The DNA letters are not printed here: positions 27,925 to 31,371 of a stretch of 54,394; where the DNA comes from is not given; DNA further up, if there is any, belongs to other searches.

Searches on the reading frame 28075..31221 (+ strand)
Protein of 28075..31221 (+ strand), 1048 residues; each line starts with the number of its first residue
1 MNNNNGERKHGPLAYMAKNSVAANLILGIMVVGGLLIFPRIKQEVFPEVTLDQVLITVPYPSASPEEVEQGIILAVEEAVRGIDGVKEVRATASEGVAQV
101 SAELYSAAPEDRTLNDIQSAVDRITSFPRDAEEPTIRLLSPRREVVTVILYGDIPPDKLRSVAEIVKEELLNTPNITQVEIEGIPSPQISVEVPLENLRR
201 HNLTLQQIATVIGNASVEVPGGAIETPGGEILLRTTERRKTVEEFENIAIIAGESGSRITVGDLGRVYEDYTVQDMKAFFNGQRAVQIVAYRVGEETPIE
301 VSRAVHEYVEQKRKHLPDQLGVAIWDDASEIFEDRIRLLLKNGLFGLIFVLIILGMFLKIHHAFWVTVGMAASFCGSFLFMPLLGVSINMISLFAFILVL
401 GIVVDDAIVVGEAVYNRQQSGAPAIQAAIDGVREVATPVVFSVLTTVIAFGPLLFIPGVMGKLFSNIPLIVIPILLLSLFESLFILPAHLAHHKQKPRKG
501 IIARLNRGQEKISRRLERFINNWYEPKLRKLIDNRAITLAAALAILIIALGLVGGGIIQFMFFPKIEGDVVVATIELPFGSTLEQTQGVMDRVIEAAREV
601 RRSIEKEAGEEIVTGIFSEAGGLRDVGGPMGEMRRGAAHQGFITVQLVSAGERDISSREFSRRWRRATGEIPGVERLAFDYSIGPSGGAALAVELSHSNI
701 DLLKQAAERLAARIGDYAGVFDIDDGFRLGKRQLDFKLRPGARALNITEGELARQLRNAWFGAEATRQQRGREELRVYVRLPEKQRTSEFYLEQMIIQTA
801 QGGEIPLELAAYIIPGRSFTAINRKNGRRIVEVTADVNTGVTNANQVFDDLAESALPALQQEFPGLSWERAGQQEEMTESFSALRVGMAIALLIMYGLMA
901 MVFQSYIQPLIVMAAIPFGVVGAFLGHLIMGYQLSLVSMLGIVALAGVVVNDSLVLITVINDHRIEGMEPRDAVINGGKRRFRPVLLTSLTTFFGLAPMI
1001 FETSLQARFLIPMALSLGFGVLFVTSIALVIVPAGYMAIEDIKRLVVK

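Call 79: search_protein_families(library=pfam, proteins=[window:28075-31221:+], max_evalue=0.00001)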
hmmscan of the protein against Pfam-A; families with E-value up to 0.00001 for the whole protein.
window:28075-31221:+ (1048 aa): 2 families
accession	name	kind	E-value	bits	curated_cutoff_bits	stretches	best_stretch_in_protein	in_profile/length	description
PF00873.25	ACR_tran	-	1.5e-147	493.5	28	1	21-1039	10-1020/1021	AcrB/AcrD/AcrF family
PF03176.21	MMPL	-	7.4e-06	25.6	20.5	0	882-1034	143-297/333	MMPL family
